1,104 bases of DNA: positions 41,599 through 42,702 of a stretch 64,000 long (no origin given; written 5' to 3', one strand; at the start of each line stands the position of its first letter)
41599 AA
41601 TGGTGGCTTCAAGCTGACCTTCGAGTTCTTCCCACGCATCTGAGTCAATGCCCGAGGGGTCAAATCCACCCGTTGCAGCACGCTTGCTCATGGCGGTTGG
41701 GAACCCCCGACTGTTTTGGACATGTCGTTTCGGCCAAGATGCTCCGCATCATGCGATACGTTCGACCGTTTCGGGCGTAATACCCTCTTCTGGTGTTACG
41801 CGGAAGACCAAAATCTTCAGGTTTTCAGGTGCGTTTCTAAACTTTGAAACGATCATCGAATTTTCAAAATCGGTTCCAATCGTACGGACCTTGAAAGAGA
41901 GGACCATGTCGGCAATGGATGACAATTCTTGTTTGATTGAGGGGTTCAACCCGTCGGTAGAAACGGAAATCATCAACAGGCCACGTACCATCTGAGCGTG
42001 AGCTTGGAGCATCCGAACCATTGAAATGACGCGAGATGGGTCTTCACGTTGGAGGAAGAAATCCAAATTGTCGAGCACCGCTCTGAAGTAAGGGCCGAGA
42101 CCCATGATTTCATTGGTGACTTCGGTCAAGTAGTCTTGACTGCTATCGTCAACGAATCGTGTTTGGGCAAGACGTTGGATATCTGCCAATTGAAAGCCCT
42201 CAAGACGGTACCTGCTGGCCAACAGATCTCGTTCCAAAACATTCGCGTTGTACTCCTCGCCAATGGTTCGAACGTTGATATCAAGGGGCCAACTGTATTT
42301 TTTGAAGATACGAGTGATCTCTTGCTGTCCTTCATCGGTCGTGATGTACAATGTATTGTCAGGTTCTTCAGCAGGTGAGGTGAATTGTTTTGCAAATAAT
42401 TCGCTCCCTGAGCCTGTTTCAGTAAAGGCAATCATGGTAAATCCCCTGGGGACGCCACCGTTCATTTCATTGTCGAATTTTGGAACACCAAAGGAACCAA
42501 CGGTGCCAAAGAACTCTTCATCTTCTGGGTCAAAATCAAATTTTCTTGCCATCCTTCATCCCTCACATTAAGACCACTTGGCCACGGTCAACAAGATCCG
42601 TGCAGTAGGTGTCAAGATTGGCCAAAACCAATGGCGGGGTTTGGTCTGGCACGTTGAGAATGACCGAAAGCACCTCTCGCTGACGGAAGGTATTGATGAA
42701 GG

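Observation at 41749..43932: Coupled triplet of KaiC/RecA-fold paralogues: one P-loop-competent, two with ablated Walker A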

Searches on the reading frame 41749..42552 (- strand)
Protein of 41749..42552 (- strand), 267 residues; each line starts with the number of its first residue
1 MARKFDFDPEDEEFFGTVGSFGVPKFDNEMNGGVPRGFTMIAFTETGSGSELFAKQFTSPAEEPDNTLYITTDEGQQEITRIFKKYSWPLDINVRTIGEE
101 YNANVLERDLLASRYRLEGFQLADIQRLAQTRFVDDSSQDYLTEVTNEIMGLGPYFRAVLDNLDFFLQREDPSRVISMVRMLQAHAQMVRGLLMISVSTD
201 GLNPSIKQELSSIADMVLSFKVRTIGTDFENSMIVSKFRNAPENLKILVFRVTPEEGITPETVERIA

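Call 3: search_protein_families(library=pfam, proteins=[window:41749-42552:-], max_evalue=1)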
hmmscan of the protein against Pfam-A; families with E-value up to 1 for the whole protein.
window:41749-42552:- (267 aa): 3 families
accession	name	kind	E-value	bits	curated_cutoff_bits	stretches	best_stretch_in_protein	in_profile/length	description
PF06745.19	ATPase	-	1.8e-14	54.1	26.6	1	22-259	4-225/231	KaiC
PF23442.1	DUF7125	-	1.2e-05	25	29.1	1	159-241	102-183/207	Family of unknown function (DUF7125)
PF24336.1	DUF7504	-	0.1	13.5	27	1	156-218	116-177/179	Family of unknown function (DUF7504)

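Call 4: search_protein_families(library=ncbifam, proteins=[window:41749-42552:-], max_evalue=1)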
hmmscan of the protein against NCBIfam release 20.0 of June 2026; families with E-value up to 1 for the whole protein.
window:41749-42552:- (267 aa): 8 families
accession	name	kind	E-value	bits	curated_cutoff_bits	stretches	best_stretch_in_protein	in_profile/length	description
NF052589.1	ArlH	equivalog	3.2e-13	49.9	215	1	158-260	119-223/229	archaellum protein ArlH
TIGR03881.1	KaiC_arch_4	hypoth_equivalog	4.7e-12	46.1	247.8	1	20-259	4-227/231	KaiC domain-containing protein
NF006320.0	PRK08533.1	equivalog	5.7e-09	35.9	215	1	160-261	123-225/230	flagellar accessory protein FlaH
NF004723.0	PRK06067.1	subfamily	1e-07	31.7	194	1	132-258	108-233/243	flagellar accessory protein FlaH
NF006799.0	PRK09302.1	equivalog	7.9e-07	28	408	2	22-91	16-87/515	circadian clock protein KaiC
TIGR03877.1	thermo_KaiC_1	hypoth_equivalog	3.1e-05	23.6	307.25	1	22-90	7-76/238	KaiC domain-containing protein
TIGR03880.1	KaiC_arch_3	hypoth_equivalog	0.00055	19.5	249.45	1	22-91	1-71/224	KaiC domain-containing protein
TIGR02655.1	circ_KaiC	equivalog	0.034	12.8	546.25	1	25-91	9-77/484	circadian clock protein KaiC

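Call 8: find_homologous_proteins(query=window:41749-42552:-, max_evalue=0.001)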
Query window:41749-42552:- (267 aa): 155 proteins with E <= 0.001 among 666 candidates; the best 120 are listed.
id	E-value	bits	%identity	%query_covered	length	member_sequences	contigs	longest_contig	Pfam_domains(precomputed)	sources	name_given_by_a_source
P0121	4.7e-161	552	94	100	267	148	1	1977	PF06745.20,PF23442.2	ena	-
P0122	4.9e-155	532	90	100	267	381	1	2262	PF06745.20,PF23442.2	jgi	-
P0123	1.1e-154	531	89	100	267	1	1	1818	PF06745.20,PF23442.2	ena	-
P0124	1.3e-153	528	91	98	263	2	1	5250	PF06745.20,PF23442.2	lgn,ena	-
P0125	5.8e-152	522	86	100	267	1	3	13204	PF06745.20,PF23442.2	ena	-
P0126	7.0e-152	522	87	100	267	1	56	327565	PF06745.20,PF23442.2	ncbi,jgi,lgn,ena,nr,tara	ncbi:MAG: RAD55 family ATPase [Candidatus Poseidoniaceae archaeon]|jgi:KaiC/GvpD/RAD55 family RecA-l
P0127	1.9e-151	521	87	100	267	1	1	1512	PF06745.20,PF23442.2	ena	-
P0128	3.9e-149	513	86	100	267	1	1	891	PF06745.20,PF23442.2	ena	-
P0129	8.5e-149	512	85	100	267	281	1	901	PF06745.20,PF23442.2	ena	-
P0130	1.2e-148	511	86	100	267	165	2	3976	PF06745.20,PF23442.2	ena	-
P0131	1.7e-148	511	86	100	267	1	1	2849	PF06745.20,PF23442.2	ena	-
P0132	2.7e-147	507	85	100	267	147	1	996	PF06745.20,PF23442.2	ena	-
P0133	2.9e-147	507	85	100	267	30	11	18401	PF06745.20,PF23442.2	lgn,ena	-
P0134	5.2e-147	506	84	100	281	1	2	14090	PF06745.20,PF23442.2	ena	-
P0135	5.9e-147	506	83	100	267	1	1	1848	PF06745.20,PF23442.2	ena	-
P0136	8.5e-147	505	85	100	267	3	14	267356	PF06745.20,PF23442.2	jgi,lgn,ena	jgi:KaiC/GvpD/RAD55 family RecA-like ATPase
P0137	9.1e-147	505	85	100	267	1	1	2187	PF06745.20,PF23442.2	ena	-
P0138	2.4e-146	504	84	100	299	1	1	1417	PF06745.20,PF23442.2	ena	-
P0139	2.1e-145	501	85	100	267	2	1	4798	PF06745.20,PF23442.2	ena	-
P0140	7.6e-144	496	82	100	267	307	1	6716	PF06745.20,PF23442.2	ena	-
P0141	1.2e-143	495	82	100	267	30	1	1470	PF06745.20,PF23442.2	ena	-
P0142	5.0e-142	490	81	100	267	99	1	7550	PF06745.20,PF23442.2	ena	-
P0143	8.7e-142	489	82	100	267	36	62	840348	PF06745.20,PF23442.2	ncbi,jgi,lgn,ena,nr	ncbi:MAG: RAD55 family ATPase [Candidatus Thermoplasmatota archaeon]|nr:RAD55 family ATPase [Candida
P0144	3.1e-141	487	81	100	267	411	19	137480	PF06745.20,PF23442.2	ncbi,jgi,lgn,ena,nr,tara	ncbi:MAG: hypothetical protein CMA41_05125 [Euryarchaeota archaeon]|jgi:KaiC/GvpD/RAD55 family RecA-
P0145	3.6e-141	487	82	100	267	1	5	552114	PF06745.20,PF23442.2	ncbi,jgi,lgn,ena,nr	ncbi:MAG: RAD55 family ATPase [archaeon]|nr:RAD55 family ATPase [archaeon]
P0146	2.7e-140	484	93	91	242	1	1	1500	PF06745.20,PF23442.2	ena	-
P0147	8.1e-138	476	79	100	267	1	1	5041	PF06745.20,PF23442.2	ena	-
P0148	2.5e-137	474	87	92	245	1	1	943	PF06745.20,PF23442.2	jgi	jgi:KaiC/GvpD/RAD55 family RecA-like ATPase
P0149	2.4e-136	471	82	100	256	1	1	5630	PF06745.20,PF23442.2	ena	-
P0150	5.0e-134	463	78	98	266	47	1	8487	PF06745.20,PF23442.2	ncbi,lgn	-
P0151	2.3e-133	461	76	100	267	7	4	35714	PF06745.20,PF23442.2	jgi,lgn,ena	jgi:KaiC/GvpD/RAD55 family RecA-like ATPase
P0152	2.7e-133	461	78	98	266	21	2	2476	PF06745.20,PF23442.2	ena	-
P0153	5.4e-133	460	80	96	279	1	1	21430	PF06745.20,PF23442.2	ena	-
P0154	1.1e-132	459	77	98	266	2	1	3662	PF06745.20,PF23442.2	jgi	-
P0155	1.4e-132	459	83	91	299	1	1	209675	PF06745.20,PF23442.2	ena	-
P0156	2.5e-132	458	75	100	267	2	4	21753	PF06745.20,PF23442.2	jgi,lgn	jgi:KaiC/GvpD/RAD55 family RecA-like ATPase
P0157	3.7e-132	457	77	98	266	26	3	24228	PF06745.20,PF23442.2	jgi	jgi:KaiC/GvpD/RAD55 family RecA-like ATPase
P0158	4.3e-132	457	87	89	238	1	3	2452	PF06745.20,PF23442.2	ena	-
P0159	1.5e-130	452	74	98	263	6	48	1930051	PF06745.20,PF23442.2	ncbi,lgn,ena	-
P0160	2.1e-130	452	75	94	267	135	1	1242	PF06745.20,PF23442.2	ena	-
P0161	2.7e-130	451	74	100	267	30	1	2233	PF06745.20,PF23442.2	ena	-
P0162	7.2e-130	450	73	100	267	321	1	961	PF06745.20,PF23442.2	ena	-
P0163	1.0e-128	446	71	100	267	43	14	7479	PF06745.20,PF23442.2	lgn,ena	-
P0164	1.2e-128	446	74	98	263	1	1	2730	PF06745.20,PF23442.2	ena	-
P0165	3.0e-128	444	72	100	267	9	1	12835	PF06745.20,PF23442.2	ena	-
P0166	4.7e-127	441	72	100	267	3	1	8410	PF06745.20,PF23442.2,PF24336.2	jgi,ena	-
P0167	1.2e-123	429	72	98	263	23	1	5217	PF06745.20,PF23442.2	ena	-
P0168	1.4e-123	429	78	91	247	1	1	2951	PF06745.20,PF23442.2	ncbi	ncbi:MAG TPA: hypothetical protein HA286_02970, partial [Candidatus Poseidoniaceae archaeon]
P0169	1.6e-122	426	85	85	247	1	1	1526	PF06745.20,PF23442.2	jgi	jgi:KaiC/GvpD/RAD55 family RecA-like ATPase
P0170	3.4e-122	425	72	100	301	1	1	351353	PF06745.20,PF23442.2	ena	-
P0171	1.7e-118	413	68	100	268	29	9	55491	PF06745.20,PF23442.2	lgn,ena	-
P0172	1.9e-117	409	68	98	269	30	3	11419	PF06745.20,PF23442.2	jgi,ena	-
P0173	3.7e-116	405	67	100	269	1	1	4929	PF06745.20,PF23442.2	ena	-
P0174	1.2e-115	403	78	84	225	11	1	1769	PF06745.20,PF23442.2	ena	-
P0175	1.5e-115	403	66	100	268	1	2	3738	PF06745.20,PF23442.2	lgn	-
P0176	1.8e-114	399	64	100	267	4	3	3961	PF06745.20,PF23442.2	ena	-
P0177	9.1e-114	397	64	100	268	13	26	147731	PF06745.20,PF23442.2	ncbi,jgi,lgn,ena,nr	ncbi:MAG: hypothetical protein HOE92_06575 [Euryarchaeota archaeon]|jgi:KaiC/GvpD/RAD55 family RecA-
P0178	1.2e-110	387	83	76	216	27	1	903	PF06745.20,PF23442.2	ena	-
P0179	1.7e-110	386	65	97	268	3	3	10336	PF06745.20,PF23442.2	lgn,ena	-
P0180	3.0e-110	386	62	97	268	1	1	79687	PF06745.20,PF23442.2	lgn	-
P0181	3.4e-110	385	64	100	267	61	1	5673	PF06745.20,PF23442.2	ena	-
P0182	4.1e-110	385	76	89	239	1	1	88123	PF06745.20,PF23442.2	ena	-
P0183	7.6e-109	381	62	99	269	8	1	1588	PF06745.20,PF23442.2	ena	-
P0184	3.9e-108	379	61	100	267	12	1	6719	PF06745.20,PF23442.2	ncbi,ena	-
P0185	5.0e-108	378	87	75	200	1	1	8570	PF06745.20,PF23442.2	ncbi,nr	ncbi:MAG: hypothetical protein P8Q98_01865, partial [Candidatus Poseidoniaceae archaeon]|nr:hypothet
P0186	1.9e-107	376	92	68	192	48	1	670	PF06745.20,PF23442.2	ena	-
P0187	2.2e-107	376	62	100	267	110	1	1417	PF06745.20,PF23442.2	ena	-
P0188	2.8e-107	376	62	99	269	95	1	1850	PF06745.20,PF23442.2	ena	-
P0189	7.9e-106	371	61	98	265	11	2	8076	PF06745.20,PF23442.2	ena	-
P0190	9.0e-106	371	60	100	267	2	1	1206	PF06745.20,PF23442.2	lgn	-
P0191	3.0e-105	369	60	100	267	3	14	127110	PF06745.20,PF23442.2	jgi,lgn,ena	jgi:KaiC/GvpD/RAD55 family RecA-like ATPase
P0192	3.0e-105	369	61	97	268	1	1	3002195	PF06745.20,PF23442.2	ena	-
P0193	3.5e-104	366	69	84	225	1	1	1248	PF06745.20,PF23442.2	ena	-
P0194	3.2e-103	363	60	100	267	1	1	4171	PF06745.20,PF23442.2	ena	-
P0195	1.7e-101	357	58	100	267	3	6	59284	PF06745.20,PF23442.2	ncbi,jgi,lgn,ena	jgi:KaiC/GvpD/RAD55 family RecA-like ATPase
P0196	2.0e-101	357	56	100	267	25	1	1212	PF06745.20,PF23442.2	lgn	-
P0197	1.2e-100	354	59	100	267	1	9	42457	PF06745.20,PF23442.2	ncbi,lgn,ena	-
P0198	1.4e-100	354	57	100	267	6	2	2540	PF06745.20,PF23442.2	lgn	-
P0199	1.6e-100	354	59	100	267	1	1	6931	PF06745.20,PF23442.2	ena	-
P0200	2.7e-100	353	58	100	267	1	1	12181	PF06745.20,PF23442.2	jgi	-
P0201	2.9e-100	353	60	98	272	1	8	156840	PF06745.20,PF23442.2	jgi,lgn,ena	-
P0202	3.4e-100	353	57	100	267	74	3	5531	PF06745.20,PF23442.2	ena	-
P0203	5.0e-100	352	72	80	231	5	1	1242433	PF06745.20,PF23442.2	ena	-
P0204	6.1e-100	352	59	100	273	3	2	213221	PF06745.20,PF23442.2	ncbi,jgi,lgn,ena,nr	ncbi:MAG: hypothetical protein QGF94_00580 [Candidatus Thalassarchaeaceae archaeon]|jgi:KaiC/GvpD/RA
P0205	6.1e-100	352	59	100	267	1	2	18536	PF06745.20,PF23442.2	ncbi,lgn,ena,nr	ncbi:MAG: hypothetical protein CMA77_01640 [Euryarchaeota archaeon]|nr:hypothetical protein [Euryarc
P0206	7.6e-100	351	58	100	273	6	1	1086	PF06745.20,PF23442.2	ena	-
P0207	8.0e-100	351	58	100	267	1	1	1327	PF06745.20,PF23442.2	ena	-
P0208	8.5e-100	351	58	100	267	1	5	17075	PF06745.20,PF23442.2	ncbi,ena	-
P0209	1.9e-99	350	57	100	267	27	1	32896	PF06745.20,PF23442.2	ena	-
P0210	2.0e-99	350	57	100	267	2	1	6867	PF06745.20,PF23442.2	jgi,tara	tara:strand:- start:2999 stop:3802 length:804 start_codon:yes stop_codon:yes gene_type:complete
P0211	3.0e-99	350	58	100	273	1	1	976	PF06745.20,PF23442.2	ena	-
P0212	3.0e-99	349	57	100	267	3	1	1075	PF06745.20,PF23442.2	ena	-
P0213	1.9e-98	347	58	100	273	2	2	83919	PF06745.20,PF23442.2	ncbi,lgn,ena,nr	ncbi:MAG: ATPase domain-containing protein [Candidatus Thalassarchaeaceae archaeon]|nr:ATPase domain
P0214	6.2e-98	345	57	100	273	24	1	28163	PF06745.20,PF23442.2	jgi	jgi:KaiC/GvpD/RAD55 family RecA-like ATPase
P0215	2.8e-97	343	57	100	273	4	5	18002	PF06745.20,PF23442.2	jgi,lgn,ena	jgi:KaiC/GvpD/RAD55 family RecA-like ATPase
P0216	4.9e-97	342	57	100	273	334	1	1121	PF06745.20,PF23442.2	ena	-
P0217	1.3e-96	341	55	100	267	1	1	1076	PF06745.20,PF23442.2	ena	-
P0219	1.3e-95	338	58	100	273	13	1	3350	PF06745.20,PF23442.2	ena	-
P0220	2.1e-95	337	89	67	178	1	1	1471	PF06745.20,PF23442.2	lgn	-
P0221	9.8e-95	335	56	98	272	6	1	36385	PF06745.20,PF23442.2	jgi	jgi:KaiC/GvpD/RAD55 family RecA-like ATPase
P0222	1.1e-94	335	56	100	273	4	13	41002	PF06745.20,PF23442.2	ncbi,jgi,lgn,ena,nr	ncbi:MAG: hypothetical protein CMB37_03460 [Euryarchaeota archaeon]|nr:hypothetical protein [Euryarc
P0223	3.9e-94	333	56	100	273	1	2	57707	PF06745.20,PF23442.2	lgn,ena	-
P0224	4.5e-94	333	56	100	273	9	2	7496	PF06745.20,PF23442.2,PF24336.2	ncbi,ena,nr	ncbi:MAG TPA: hypothetical protein QF621_02710 [Candidatus Thalassarchaeaceae archaeon]|nr:hypotheti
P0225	8.4e-94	332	54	98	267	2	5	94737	PF06745.20,PF23442.2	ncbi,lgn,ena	-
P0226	5.3e-93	329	56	98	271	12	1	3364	PF06745.20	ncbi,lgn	-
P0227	2.9e-92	327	54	98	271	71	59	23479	PF06745.20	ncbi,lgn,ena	-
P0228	3.5e-92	326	54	98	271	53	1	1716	PF06745.20,PF23442.2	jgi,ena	-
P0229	1.2e-91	325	75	71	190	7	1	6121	PF06745.20,PF23442.2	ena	-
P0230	1.6e-89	318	52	98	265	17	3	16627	PF06745.20,PF23442.2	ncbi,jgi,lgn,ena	-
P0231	2.2e-89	317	84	67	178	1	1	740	PF06745.20,PF23442.2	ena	-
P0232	7.0e-89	316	64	80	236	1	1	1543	PF06745.20,PF23442.2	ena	-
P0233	1.5e-87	311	52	98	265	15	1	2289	PF06745.20,PF23442.2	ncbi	-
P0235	3.2e-87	310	57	89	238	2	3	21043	PF06745.20,PF23442.2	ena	-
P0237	7.9e-86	306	89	61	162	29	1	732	PF06745.20,PF23442.2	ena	-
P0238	4.2e-83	297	55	98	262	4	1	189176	PF06745.20,PF23442.2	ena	-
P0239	5.5e-83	296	84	62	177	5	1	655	PF06745.20,PF23442.2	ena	-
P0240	8.1e-82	292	82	60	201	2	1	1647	PF06745.20,PF23442.2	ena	-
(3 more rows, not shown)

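Call 11: find_encoding_contigs(protein=P0204, flank=8000, max_places=2)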
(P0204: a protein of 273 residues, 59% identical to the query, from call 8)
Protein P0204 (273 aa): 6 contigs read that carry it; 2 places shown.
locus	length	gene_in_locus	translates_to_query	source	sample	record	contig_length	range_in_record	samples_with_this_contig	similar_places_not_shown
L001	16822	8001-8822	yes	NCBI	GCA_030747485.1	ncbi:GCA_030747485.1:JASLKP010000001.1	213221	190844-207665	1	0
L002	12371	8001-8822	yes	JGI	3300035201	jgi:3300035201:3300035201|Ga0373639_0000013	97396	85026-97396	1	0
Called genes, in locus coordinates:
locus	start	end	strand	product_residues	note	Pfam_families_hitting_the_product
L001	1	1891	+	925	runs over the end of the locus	PF00521:DNA_topoisoIV, PF03989:DNA_gyraseA_C (weak), PF13202:EF-hand_5 (weak)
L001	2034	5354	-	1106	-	-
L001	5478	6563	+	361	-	PF00932:LTD (weak)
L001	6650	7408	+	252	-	PF13481:AAA_25 (weak), PF06745:ATPase, PF23442:DUF7125 (faint)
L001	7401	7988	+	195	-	-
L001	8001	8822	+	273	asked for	PF06745:ATPase (weak), PF23442:DUF7125 (weak)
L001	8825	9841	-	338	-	PF06847:Arc_PepC_II (faint)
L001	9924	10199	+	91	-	PF03685:UPF0147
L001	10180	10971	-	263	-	PF01112:Asparaginase_2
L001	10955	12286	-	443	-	PF07690:MFS_1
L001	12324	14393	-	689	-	PF00493:MCM (faint), PF01078:Mg_chelatase, PF13401:AAA_22 (faint), PF00004:AAA (faint), PF00158:Sigma54_activat, PF20436:LonB_AAA-LID, PF05362:Lon_C, PF13541:ChlI, +2 more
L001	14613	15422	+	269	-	PF08704:GCD14, PF01135:PCMT (weak)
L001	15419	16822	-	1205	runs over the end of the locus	PF11614:FixG_C (faint), PF10633:NPCBM_assoc (faint)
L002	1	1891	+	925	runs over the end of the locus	PF00521:DNA_topoisoIV, PF03989:DNA_gyraseA_C (weak), PF13202:EF-hand_5 (weak)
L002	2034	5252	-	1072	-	-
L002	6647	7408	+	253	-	PF13481:AAA_25 (weak), PF06745:ATPase, PF23442:DUF7125 (faint)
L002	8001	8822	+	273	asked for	PF06745:ATPase (weak), PF23442:DUF7125 (weak)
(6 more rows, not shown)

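Call 12: find_encoding_contigs(protein=P0238, flank=8000, max_places=2)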
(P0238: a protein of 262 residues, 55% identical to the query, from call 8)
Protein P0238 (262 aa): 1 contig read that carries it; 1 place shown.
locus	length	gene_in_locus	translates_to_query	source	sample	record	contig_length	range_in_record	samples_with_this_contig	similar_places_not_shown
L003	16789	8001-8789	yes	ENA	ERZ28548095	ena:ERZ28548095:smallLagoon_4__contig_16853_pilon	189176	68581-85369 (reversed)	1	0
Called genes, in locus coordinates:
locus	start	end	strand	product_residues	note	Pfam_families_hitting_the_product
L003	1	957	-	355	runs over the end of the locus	-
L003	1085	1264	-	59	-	-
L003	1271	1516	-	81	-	-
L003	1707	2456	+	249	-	PF01209:Ubie_methyltran, PF13489:Methyltransf_23, PF08241:Methyltransf_11, PF08242:Methyltransf_12, PF13649:Methyltransf_25, PF13847:Methyltransf_31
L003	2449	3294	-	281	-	-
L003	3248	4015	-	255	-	-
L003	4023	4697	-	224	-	-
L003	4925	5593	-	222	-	-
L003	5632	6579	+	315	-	PF00932:LTD (weak)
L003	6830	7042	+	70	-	-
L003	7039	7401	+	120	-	PF06745:ATPase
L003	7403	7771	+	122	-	-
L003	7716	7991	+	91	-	-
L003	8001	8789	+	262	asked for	PF06745:ATPase, PF23442:DUF7125 (weak)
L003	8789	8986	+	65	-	-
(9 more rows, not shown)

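Call 23: find_related_loci(query=A1, collection=genome_contigs, flank=10000)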
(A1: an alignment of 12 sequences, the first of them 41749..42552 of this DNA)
Query A1 (267 aa) in genome_contigs; peptide patterns used: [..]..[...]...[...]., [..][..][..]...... (x = any residue, [..] = any of these).
422 stretches matched a pattern; 319 encode a relative of the query (tblastn E <= 1e-3); the best 80 are kept; 80 distinct loci.
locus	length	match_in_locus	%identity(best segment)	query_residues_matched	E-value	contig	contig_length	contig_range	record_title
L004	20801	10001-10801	100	1-267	6e-179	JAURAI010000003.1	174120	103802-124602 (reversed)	MAG: Poseidonia sp. isolate SFB_13D_100_41 k141_1289507_length_174120_cov_18.8668, whole genome shotgun sequence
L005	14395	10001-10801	99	1-267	2e-177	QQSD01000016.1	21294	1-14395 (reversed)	MAG: Candidatus Poseidoniales archaeon isolate bin_245 U_43203-16, whole genome shotgun sequence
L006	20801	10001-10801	98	1-267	1e-176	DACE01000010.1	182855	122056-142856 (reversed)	MAG TPA_asm: Euryarchaeota archaeon UBA256 UBA256_contig_1156, whole genome shotgun sequence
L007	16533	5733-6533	96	1-267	3e-172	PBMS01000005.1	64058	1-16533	MAG: Methanobacteriota archaeon isolate SP207 24476, whole genome shotgun sequence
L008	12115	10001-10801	96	1-267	5e-172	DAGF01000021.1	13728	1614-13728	MAG TPA_asm: Euryarchaeota archaeon UBA549 UBA549_contig_80234, whole genome shotgun sequence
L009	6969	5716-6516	96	1-267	1e-172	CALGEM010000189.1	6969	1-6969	MAG TPA_asm: uncultured euryarchaeote isolate ERR599053_bin.127_CONCOCT_v1.1_MAG genome assembly, contig: ERZ840905.1746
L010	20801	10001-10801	95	1-267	1e-171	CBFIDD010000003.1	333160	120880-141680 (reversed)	MAG: Poseidonia sp. isolate Co_bin_387_strict genome assembly, contig: Co_bin_387_strict_c3, whole genome shotgun sequen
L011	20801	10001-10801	95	1-267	3e-171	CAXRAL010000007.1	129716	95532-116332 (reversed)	MAG: Candidatus Poseidoniaceae archaeon isolate YZ09aB_8.77 genome assembly, contig: k141_182644, whole genome shotgun s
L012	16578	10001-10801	95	1-267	2e-171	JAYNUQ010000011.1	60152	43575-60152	MAG: Candidatus Poseidoniales archaeon isolate 139536_S27_maxbin_bins.tsv.039 NODE_204_length_60152_cov_12.080503, whole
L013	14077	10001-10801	95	1-267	4e-171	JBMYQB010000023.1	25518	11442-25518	MAG: Poseidonia sp. isolate ME_XS_2305_bin_45 ME_XS_2305_bin_45_22, whole genome shotgun sequence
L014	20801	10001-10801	95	1-267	3e-171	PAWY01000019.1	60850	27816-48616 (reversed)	MAG: Methanobacteriota archaeon isolate SAT1329 158036, whole genome shotgun sequence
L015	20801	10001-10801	95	1-267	6e-171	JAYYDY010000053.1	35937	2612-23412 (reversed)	MAG: Thermoplasmatota archaeon isolate XS_MAG49 XS_MAG49_0053, whole genome shotgun sequence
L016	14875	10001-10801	95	1-267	5e-171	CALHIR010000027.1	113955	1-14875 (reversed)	MAG: Candidatus Poseidoniaceae archaeon isolate S1_Bin_MAXBIN__140_1 genome assembly, contig: c_000000672139, whole geno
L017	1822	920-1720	94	1-267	0e+0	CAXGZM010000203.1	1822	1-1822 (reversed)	MAG TPA_asm: uncultured euryarchaeote isolate SRR12479814_binner13_Refined_2 genome assembly, contig: ERZ4874012.17361,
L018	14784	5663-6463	95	1-267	7e-171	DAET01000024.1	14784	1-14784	MAG TPA_asm: Euryarchaeota archaeon UBA486 UBA486_contig_28161, whole genome shotgun sequence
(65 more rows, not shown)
